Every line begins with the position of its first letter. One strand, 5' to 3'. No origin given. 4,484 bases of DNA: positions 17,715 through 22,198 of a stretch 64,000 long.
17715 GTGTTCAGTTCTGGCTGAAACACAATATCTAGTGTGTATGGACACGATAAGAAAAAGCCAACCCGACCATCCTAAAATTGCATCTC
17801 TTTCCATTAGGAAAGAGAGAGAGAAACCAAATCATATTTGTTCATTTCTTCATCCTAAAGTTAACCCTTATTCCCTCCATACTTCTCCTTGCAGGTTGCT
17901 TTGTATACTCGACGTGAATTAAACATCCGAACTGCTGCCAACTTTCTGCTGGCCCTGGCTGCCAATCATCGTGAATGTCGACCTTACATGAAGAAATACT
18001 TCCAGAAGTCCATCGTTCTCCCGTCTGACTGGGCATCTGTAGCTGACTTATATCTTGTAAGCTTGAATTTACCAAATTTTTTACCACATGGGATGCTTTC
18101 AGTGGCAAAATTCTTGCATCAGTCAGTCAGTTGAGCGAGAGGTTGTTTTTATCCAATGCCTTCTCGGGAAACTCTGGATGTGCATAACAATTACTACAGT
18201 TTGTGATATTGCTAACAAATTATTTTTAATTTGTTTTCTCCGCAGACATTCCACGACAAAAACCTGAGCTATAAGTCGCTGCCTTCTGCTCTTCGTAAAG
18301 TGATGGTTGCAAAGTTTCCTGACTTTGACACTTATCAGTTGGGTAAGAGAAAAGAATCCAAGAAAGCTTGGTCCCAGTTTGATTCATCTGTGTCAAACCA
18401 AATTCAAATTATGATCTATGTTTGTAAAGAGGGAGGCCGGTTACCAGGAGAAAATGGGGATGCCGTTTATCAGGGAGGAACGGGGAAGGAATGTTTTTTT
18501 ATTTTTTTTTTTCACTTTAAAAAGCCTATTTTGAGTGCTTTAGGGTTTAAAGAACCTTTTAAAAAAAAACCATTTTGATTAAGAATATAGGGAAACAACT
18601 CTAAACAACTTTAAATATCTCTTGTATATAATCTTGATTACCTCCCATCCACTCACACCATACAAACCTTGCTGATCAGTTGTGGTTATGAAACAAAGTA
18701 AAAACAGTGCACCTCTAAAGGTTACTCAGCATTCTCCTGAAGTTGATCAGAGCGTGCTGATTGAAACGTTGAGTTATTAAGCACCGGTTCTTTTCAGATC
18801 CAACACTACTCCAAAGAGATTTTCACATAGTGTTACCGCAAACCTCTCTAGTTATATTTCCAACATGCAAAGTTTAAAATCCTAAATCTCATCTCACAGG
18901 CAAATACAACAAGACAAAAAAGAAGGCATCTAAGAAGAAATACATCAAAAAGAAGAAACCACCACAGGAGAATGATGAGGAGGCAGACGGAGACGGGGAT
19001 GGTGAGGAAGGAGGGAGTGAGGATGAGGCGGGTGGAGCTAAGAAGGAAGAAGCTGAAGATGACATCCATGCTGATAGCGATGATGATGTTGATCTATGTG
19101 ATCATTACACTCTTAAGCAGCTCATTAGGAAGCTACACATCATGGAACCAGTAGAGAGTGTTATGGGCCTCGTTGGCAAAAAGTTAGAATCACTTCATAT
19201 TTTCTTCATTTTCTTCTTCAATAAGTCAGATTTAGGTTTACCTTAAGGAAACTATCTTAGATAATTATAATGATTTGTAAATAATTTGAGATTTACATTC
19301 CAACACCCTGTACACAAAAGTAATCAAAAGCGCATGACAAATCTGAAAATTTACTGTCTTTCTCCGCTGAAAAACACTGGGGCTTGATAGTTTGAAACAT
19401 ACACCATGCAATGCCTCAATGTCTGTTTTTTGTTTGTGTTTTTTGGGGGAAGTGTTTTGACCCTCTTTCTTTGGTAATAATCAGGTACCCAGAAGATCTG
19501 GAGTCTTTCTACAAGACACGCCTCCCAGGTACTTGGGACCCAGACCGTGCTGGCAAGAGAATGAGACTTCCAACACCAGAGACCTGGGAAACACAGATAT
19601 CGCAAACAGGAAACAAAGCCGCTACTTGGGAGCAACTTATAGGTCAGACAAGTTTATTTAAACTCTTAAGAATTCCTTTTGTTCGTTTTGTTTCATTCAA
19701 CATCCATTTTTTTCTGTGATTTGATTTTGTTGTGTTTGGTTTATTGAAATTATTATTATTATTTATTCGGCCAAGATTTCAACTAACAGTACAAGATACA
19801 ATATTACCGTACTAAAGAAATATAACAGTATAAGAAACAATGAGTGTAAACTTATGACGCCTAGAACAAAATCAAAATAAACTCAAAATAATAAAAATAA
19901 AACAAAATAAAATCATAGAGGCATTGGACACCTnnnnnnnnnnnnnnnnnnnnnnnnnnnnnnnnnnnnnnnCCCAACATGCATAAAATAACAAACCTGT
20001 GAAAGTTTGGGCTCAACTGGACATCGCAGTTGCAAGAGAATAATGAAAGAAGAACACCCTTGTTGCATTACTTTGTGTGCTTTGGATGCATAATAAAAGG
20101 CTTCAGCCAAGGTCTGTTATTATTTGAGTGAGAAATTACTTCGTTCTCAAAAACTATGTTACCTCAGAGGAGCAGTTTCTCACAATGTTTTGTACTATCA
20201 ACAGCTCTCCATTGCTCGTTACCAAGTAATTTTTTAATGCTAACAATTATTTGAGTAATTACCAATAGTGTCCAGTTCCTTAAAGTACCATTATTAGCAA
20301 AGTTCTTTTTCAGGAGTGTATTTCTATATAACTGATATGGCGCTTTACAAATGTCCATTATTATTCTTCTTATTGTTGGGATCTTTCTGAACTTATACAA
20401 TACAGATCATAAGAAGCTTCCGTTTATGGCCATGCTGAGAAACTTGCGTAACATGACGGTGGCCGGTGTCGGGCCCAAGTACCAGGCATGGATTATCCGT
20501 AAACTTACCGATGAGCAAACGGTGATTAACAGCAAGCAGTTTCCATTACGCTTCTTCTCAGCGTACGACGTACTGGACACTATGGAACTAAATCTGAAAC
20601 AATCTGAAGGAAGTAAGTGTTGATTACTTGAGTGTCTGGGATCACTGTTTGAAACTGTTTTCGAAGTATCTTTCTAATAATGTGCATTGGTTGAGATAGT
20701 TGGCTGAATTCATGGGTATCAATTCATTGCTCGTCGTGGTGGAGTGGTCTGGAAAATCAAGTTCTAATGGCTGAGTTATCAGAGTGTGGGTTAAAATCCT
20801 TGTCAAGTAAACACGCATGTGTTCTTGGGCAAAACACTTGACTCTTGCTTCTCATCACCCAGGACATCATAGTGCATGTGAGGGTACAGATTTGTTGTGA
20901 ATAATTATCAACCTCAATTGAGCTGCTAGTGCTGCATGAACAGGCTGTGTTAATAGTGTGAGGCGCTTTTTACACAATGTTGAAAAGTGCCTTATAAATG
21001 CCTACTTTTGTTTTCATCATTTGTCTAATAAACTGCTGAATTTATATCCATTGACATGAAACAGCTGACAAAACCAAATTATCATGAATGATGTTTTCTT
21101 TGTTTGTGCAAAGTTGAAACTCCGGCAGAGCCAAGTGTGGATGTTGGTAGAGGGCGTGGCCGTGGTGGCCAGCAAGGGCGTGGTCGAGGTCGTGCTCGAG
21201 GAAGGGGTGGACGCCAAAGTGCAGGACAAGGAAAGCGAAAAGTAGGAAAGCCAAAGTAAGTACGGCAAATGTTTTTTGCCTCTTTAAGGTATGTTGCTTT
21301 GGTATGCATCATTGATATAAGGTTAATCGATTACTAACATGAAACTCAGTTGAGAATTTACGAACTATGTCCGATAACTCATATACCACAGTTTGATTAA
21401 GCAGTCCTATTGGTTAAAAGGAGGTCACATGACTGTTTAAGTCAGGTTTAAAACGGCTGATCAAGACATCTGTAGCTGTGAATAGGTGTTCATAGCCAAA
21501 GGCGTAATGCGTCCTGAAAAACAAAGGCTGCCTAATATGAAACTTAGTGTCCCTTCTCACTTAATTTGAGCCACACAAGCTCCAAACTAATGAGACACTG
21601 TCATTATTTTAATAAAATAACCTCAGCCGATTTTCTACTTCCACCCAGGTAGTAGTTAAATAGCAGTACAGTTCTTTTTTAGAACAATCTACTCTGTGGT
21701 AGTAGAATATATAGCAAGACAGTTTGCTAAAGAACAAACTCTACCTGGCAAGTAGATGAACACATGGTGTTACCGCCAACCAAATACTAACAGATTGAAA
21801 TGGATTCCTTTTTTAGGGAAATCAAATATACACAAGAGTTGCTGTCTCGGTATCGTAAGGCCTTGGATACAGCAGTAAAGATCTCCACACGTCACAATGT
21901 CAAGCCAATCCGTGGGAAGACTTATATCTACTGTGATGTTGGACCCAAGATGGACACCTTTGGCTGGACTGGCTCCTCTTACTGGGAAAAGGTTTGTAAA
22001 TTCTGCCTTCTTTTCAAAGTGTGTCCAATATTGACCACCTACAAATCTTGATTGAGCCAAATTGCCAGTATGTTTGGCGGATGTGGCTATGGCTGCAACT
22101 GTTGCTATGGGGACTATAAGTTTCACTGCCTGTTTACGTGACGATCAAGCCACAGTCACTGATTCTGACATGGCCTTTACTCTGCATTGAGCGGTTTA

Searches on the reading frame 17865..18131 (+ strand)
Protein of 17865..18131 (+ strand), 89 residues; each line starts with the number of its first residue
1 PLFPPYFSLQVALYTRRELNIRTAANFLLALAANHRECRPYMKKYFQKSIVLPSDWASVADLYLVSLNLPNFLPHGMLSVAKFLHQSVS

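Call 52: search_protein_families(library=pfam, proteins=[window:17865-18131:+], max_evalue=0.01)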
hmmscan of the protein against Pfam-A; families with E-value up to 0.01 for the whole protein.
window:17865-18131:+ (89 aa): 1 family
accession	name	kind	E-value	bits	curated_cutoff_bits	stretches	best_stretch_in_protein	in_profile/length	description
PF05731.17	TROVE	-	1.7e-15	57.6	23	1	5-64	60-118/442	TROVE domain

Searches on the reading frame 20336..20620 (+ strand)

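Call 52: search_protein_families(library=pfam, proteins=[window:20336-20620:+], max_evalue=0.01)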
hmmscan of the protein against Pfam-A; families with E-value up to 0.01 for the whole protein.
window:20336-20620:+ (95 aa): 1 family
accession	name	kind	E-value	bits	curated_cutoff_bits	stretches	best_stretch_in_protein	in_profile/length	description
PF05731.17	TROVE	-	4.6e-19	69.4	23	1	24-91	298-365/442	TROVE domain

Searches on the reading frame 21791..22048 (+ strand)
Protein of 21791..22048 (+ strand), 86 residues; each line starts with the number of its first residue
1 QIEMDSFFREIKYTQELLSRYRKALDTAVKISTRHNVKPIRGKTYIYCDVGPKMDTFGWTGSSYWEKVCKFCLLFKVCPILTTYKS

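Call 52: search_protein_families(library=pfam, proteins=[window:21791-22048:+], max_evalue=0.01)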
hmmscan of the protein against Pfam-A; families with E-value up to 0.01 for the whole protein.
window:21791-22048:+ (86 aa): 1 family
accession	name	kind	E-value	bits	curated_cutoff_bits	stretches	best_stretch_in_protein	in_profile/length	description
PF05731.17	TROVE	-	1.7e-06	28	23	1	9-42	409-442/442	TROVE domain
